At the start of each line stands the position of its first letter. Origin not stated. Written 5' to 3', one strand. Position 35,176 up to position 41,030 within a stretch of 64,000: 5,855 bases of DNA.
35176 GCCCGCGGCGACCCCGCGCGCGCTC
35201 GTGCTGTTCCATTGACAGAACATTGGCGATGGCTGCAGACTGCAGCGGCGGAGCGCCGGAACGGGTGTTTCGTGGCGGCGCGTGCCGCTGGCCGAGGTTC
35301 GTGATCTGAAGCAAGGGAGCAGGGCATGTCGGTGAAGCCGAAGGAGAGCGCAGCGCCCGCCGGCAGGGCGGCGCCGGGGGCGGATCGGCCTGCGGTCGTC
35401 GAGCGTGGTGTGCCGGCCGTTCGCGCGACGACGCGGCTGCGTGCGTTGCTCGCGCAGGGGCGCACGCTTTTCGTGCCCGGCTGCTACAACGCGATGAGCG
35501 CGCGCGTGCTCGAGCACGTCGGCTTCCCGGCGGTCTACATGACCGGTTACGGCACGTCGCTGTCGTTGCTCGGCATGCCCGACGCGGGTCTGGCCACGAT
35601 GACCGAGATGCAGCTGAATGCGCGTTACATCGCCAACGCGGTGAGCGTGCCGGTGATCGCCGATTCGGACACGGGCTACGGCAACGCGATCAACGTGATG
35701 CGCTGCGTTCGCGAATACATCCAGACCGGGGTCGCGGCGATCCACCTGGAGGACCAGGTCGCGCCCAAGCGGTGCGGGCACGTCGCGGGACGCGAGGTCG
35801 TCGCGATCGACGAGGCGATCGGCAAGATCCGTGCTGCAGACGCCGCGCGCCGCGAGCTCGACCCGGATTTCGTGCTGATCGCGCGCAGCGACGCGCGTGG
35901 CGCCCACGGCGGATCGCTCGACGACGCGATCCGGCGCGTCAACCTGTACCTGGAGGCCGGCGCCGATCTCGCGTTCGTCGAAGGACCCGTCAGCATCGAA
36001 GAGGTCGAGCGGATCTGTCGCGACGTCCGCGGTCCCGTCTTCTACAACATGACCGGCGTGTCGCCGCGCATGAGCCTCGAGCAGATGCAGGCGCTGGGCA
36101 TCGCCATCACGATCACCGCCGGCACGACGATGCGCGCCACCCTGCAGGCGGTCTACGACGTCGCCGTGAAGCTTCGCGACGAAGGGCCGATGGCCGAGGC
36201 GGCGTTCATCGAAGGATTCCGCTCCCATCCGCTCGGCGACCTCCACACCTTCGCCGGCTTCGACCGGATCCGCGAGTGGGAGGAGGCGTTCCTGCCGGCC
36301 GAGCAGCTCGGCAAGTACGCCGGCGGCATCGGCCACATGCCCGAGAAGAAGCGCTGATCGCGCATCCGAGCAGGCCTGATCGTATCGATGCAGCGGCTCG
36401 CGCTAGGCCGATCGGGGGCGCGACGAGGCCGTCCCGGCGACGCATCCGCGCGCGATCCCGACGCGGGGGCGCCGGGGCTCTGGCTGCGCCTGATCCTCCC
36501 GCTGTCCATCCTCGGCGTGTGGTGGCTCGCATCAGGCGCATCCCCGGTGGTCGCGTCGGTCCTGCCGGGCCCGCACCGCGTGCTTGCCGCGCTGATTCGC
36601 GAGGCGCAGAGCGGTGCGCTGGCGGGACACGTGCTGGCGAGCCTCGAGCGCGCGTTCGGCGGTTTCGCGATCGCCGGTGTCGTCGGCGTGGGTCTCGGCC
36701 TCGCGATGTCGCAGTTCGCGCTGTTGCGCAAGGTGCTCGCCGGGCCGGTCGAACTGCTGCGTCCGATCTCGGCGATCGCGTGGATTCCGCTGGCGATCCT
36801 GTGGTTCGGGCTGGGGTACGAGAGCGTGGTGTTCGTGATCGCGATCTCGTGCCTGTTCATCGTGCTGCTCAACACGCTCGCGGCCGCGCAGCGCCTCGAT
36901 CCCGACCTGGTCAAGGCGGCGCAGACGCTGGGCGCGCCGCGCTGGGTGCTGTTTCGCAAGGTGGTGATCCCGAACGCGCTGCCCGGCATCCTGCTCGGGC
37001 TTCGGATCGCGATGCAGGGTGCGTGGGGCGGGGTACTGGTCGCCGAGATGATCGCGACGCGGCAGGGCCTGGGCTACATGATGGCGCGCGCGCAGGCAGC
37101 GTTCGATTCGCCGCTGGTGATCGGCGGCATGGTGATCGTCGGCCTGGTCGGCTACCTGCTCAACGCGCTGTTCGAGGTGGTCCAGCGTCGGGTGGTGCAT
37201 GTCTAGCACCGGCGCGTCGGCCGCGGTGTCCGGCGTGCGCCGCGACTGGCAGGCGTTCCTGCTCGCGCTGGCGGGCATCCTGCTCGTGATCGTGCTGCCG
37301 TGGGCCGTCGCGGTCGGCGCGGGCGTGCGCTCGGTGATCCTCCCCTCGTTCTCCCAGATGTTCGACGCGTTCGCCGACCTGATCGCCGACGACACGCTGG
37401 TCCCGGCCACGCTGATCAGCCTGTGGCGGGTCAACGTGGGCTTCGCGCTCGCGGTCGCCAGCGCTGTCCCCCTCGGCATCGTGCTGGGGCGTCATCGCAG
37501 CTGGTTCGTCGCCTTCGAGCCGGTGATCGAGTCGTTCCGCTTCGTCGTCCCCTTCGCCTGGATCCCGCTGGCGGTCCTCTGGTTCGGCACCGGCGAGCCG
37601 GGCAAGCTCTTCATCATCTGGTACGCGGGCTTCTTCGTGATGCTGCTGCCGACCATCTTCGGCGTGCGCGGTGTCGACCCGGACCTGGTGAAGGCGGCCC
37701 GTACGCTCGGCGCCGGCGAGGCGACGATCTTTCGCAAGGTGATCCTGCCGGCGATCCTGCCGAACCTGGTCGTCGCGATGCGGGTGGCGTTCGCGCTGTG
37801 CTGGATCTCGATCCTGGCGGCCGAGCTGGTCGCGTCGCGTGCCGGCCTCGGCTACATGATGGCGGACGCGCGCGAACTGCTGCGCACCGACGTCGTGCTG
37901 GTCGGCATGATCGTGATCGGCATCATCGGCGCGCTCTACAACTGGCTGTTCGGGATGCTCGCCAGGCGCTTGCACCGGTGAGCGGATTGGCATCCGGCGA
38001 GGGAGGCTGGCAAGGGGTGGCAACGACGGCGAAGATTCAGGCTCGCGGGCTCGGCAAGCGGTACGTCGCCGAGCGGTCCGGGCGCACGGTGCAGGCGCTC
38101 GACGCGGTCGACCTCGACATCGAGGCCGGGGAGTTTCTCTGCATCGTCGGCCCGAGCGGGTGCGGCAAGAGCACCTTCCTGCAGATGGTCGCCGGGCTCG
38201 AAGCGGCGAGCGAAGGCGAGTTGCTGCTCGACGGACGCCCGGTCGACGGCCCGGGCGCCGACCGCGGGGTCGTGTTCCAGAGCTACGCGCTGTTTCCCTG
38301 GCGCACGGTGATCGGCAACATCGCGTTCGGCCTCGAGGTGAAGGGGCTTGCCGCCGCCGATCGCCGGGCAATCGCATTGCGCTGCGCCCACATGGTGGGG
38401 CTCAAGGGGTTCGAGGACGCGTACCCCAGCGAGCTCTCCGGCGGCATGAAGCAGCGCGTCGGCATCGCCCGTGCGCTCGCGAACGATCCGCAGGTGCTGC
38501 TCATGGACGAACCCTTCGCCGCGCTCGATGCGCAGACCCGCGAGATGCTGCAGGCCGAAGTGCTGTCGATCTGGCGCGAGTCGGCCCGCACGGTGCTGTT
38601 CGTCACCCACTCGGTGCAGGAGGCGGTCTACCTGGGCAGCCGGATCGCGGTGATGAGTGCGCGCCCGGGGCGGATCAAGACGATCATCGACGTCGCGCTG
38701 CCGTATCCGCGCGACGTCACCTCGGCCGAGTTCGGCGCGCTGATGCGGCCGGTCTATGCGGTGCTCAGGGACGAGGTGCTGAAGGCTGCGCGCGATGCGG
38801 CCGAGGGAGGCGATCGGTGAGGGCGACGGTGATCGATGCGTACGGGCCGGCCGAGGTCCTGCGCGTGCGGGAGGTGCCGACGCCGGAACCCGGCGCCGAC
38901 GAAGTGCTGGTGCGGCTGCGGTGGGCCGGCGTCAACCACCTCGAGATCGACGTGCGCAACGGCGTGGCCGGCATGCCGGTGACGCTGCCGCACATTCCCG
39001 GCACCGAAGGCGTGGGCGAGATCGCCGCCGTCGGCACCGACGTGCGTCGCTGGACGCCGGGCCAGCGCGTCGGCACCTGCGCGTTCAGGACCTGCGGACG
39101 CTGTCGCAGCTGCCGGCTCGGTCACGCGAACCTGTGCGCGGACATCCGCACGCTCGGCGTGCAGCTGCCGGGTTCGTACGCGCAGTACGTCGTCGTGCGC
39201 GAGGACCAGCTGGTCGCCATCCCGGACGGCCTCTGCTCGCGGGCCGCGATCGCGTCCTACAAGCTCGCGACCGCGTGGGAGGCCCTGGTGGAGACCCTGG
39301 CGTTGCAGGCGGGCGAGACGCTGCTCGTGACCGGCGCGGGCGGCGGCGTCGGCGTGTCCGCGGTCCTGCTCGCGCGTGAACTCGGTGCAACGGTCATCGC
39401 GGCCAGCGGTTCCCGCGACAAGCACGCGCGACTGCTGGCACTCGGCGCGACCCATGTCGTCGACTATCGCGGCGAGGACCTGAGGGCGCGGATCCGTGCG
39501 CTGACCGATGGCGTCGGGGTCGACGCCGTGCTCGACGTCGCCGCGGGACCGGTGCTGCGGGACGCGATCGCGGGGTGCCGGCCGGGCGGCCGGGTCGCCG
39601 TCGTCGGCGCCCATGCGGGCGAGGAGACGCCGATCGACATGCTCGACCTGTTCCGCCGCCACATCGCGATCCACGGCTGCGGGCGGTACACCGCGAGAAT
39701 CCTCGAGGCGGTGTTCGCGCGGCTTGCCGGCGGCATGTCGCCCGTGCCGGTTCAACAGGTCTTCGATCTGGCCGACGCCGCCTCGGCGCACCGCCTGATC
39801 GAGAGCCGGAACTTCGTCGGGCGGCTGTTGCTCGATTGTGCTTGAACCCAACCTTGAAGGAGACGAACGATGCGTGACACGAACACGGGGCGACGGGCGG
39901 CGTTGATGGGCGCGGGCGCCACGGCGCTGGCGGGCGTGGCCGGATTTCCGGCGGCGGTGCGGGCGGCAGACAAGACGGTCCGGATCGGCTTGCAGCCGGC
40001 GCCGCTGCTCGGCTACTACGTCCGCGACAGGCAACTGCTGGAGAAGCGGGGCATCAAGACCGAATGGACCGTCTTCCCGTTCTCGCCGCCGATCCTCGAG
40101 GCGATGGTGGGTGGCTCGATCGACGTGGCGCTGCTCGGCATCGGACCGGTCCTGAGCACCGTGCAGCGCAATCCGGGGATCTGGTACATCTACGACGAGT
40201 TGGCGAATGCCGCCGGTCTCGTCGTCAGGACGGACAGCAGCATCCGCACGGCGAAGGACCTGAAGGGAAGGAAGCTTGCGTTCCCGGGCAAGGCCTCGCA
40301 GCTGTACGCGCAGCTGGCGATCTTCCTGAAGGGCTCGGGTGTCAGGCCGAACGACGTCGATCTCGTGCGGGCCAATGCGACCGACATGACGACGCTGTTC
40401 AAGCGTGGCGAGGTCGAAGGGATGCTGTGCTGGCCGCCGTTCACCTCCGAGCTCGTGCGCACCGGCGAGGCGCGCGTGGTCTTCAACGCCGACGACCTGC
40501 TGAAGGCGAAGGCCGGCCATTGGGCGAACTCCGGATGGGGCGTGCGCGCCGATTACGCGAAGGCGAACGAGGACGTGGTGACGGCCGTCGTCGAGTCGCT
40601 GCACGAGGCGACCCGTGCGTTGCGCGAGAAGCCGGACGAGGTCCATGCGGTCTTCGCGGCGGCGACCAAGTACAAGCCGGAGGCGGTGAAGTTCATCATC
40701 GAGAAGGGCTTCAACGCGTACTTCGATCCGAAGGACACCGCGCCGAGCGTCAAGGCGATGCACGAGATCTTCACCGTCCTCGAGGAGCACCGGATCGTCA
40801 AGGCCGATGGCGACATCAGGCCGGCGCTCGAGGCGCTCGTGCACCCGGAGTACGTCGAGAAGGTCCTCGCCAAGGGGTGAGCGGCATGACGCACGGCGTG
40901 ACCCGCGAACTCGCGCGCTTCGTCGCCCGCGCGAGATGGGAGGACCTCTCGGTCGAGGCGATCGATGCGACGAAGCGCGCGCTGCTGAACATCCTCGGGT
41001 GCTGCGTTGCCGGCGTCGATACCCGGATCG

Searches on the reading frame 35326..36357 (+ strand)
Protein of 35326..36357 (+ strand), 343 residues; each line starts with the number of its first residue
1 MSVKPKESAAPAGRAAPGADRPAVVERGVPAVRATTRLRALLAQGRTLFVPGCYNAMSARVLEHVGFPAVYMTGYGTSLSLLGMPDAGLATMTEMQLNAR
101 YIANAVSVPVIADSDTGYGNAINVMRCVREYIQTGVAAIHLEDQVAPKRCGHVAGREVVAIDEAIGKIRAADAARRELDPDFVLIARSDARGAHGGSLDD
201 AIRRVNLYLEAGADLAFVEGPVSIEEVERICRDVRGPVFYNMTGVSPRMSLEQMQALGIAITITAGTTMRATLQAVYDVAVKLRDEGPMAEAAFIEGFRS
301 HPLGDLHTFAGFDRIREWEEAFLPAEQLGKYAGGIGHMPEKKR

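Call 13: search_protein_families(library=pfam, proteins=[window:35326-36357:+], max_evalue=0.001)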
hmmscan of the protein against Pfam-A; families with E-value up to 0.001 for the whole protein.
window:35326-36357:+ (343 aa): 2 families
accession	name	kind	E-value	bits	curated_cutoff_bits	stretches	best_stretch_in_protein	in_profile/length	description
PF13714.12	PEP_mutase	-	1.3e-54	185.8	31.5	1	38-282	1-238/240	Phosphoenolpyruvate phosphomutase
PF00463.27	ICL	-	1.1e-17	64.2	26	1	108-193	150-236/526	Isocitrate lyase family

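Call 54: search_protein_families(library=ncbifam, proteins=[window:35326-36357:+], max_evalue=1e-10)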
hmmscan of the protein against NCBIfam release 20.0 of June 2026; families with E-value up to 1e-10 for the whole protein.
window:35326-36357:+ (343 aa): 8 families
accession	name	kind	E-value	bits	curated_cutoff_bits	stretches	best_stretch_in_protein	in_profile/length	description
TIGR02317.1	prpB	equivalog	5.5e-70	235.8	354.4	1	36-288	3-252/285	methylisocitrate lyase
TIGR02319.1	CPEP_Pphonmut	equivalog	2.1e-62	211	420.05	1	34-288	4-256/294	carboxyvinyl-carboxyphosphonate phosphorylmutase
NF008455.0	PRK11320.1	equivalog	3.8e-59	200.3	353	1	34-289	7-260/295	methylisocitrate lyase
TIGR02321.1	Pphn_pyruv_hyd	equivalog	5.3e-36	124.2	374.4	1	37-292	6-262/290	phosphonopyruvate hydrolase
TIGR02320.1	PEP_mutase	equivalog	3.9e-32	111.4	319.55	1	38-289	1-263/284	phosphoenolpyruvate mutase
TIGR01346.1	isocit_lyase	equivalog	4.3e-20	71.6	275.9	1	97-193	142-237/527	isocitrate lyase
NF011645.0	PRK15063.1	equivalog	2.6e-18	66.1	562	1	106-194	146-235/430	isocitrate lyase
NF005074.0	PRK06498.1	equivalog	8.7e-14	51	446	1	107-194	178-267/531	isocitrate lyase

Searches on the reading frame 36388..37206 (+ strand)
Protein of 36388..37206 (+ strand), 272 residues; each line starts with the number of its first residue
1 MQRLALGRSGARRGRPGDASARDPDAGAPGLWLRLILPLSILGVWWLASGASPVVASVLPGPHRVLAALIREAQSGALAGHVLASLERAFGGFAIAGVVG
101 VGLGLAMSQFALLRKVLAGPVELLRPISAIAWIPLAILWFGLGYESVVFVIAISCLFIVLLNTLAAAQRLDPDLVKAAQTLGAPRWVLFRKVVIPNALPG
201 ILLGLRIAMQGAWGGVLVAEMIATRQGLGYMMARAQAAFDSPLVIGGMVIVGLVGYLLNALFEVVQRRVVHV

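Call 13: search_protein_families(library=pfam, proteins=[window:36388-37206:+], max_evalue=0.001)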
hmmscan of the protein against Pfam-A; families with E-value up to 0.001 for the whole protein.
window:36388-37206:+ (272 aa): 1 family
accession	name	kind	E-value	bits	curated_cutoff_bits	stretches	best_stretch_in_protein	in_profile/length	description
PF00528.27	BPD_transp_1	-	5.9e-30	104.8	26.4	1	100-269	3-178/184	Binding-protein-dependent transport system inner membrane component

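Call 95: search_protein_families(library=ncbifam, proteins=[window:36388-37206:+], max_evalue=1e-8)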
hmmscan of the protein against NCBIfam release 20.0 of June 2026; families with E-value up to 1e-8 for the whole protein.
window:36388-37206:+ (272 aa): 5 families
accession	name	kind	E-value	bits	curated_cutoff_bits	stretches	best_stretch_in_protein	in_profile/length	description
NF040733.1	ABC_perm_U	equivalog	1.8e-53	181.6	295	1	34-270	11-246/251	ABC transporter permease subunit SaoP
NF007545.0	PRK10160.1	equivalog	7.7e-36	123.9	342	1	32-269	25-267/275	taurine ABC transporter permease TauC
NF008470.0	PRK11365.1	equivalog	4e-35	121.5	347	1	36-266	16-246/263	aliphatic sulfonate ABC transporter permease SsuC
TIGR01183.1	ntrB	equivalog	4.8e-27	95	209.05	1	77-262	14-199/202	nitrate ABC transporter permease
NF008196.0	PRK10952.1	equivalog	3.4e-09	36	439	1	93-262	157-325/356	glycine betaine/L-proline ABC transporter permease ProW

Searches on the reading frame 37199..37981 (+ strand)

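Call 13: search_protein_families(library=pfam, proteins=[window:37199-37981:+], max_evalue=0.001)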
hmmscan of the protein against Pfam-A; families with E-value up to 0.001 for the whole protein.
window:37199-37981:+ (260 aa): 1 family
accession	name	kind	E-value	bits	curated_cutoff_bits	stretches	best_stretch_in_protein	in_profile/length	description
PF00528.27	BPD_transp_1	-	7.3e-25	88.2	26.4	1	89-259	1-183/184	Binding-protein-dependent transport system inner membrane component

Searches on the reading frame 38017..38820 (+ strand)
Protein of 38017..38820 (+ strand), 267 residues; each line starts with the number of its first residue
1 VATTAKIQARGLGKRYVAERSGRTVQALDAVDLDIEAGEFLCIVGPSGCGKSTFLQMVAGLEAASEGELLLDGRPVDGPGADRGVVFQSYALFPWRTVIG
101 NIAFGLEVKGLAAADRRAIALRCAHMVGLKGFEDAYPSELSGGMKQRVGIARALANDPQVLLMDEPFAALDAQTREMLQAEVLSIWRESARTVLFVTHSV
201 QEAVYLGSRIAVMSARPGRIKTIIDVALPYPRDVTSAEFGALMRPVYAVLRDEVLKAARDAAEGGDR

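Call 95: search_protein_families(library=ncbifam, proteins=[window:38017-38820:+], max_evalue=1e-8)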
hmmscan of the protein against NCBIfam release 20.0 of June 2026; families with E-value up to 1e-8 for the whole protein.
window:38017-38820:+ (267 aa): 175 families (the best 25 are shown)
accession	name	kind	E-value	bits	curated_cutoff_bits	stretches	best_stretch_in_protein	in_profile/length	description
NF008421.0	PRK11248.1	equivalog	8.3e-74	248.3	357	1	18-225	9-214/255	taurine ABC transporter ATP-binding subunit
NF040729.1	ABC_ATP_SaoA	equivalog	6.4e-72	241.9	360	1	7-251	2-244/248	ABC transporter ATP-binding protein SaoA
TIGR01184.1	ntrCD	subfamily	8.3e-69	231.7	291.8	1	28-255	1-227/230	nitrate ABC transporter ATP-binding protein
TIGR03265.1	PhnT2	equivalog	2.8e-62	211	457.7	1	23-215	15-210/353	putative 2-aminoethylphosphonate ABC transporter ATP-binding protein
TIGR01186.1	proV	subfamily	4.2e-60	203.8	326.6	1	26-215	7-205/363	betaine/proline/choline family ABC transporter ATP-binding protein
TIGR03415.1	ABC_choXWV_ATP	equivalog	6.5e-59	199.8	483.75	1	85-258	110-283/382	choline ABC transporter ATP-binding protein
NF006987.0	PRK09452.1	equivalog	2e-57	194.6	482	1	25-221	30-227/378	spermidine/putrescine ABC transporter ATP-binding protein PotA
TIGR00968.1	3a0106s01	subfamily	4.8e-56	189.9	342.75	1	24-222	12-211/237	sulfate ABC transporter ATP-binding protein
NF008653.0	PRK11650.1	subfamily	1.3e-55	188.9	432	1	7-215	4-210/357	sn-glycerol-3-phosphate ABC transporter ATP-binding protein UgpC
TIGR01187.1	potA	subfamily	7.3e-54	183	355.6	1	43-223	1-182/325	polyamine ABC transporter ATP-binding protein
NF008420.0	PRK11247.1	equivalog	1e-53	182.1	395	1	25-246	25-238/257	aliphatic sulfonates ABC transporter ATP-binding protein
NF043075.1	MMSYN1_0197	equivalog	2.2e-53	181.4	550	1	26-215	16-208/341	spermidine/putrescine ABC transporter ATP-binding protein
NF040840.2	tungstate_WtpC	equivalog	5.9e-50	170.5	440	1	28-224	16-213/347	tungstate ABC transporter ATP-binding protein WtpC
NF040933.2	ABC_arch_GlcV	equivalog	9.7e-50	169.4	450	1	10-214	6-216/357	glucose ABC transporter ATP-binding protein GlcV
NF008105.0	PRK10851.1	equivalog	7.3e-49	166.4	502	1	24-215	14-212/362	sulfate/thiosulfate ABC transporter ATP-binding protein CysA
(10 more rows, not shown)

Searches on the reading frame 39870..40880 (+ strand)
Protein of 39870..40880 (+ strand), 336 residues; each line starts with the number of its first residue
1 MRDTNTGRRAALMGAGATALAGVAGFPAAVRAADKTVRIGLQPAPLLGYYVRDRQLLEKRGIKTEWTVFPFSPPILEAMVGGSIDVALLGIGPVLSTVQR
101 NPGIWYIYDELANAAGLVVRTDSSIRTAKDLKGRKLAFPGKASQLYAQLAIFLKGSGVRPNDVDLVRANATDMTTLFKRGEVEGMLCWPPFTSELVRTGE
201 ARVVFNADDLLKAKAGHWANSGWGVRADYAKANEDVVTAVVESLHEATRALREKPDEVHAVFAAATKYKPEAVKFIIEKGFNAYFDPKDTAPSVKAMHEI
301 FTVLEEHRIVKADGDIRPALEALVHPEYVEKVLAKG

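Call 58: search_protein_families(library=pfam, proteins=[window:39870-40880:+], max_evalue=0.00001)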
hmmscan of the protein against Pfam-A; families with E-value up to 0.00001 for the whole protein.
window:39870-40880:+ (336 aa): 3 families
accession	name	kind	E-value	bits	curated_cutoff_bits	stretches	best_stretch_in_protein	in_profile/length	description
PF09084.16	NMT1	-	2e-13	51.2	20.5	1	94-257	53-215/216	NMT1/THI5 like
PF13379.11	NMT1_2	-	1.1e-08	35.6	24.7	1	54-257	27-243/252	NMT1-like family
PF12974.12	Phosphonate-bd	-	3.8e-07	30.2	27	1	73-163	40-136/242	ABC transporter, phosphonate, periplasmic substrate-binding protein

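Call 95: search_protein_families(library=ncbifam, proteins=[window:39870-40880:+], max_evalue=1e-8)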
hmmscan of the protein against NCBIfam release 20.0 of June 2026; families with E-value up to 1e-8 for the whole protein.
window:39870-40880:+ (336 aa): 5 families
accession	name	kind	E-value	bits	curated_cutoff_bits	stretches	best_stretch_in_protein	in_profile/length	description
TIGR01728.1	SsuA_fam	subfamily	7.8e-38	130.3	163.5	1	51-321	17-285/290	aliphatic sulfonate ABC transporter substrate-binding protein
NF008588.0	PRK11553.1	subfamily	9.7e-25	87.2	299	1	20-279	12-268/319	aliphatic sulfonate ABC transporter substrate-binding protein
TIGR01729.1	taurine_ABC_bnd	equivalog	1.8e-20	73.5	304.25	1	61-257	26-219/300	taurine ABC transporter substrate-binding protein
NF008553.0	PRK11480.1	equivalog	4.3e-19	68.9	490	1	53-257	42-241/320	taurine ABC transporter substrate-binding protein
TIGR02122.1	TRAP_TAXI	subfamily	3.6e-10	39.2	84.35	1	103-186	114-195/320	TAXI family TRAP transporter solute-binding subunit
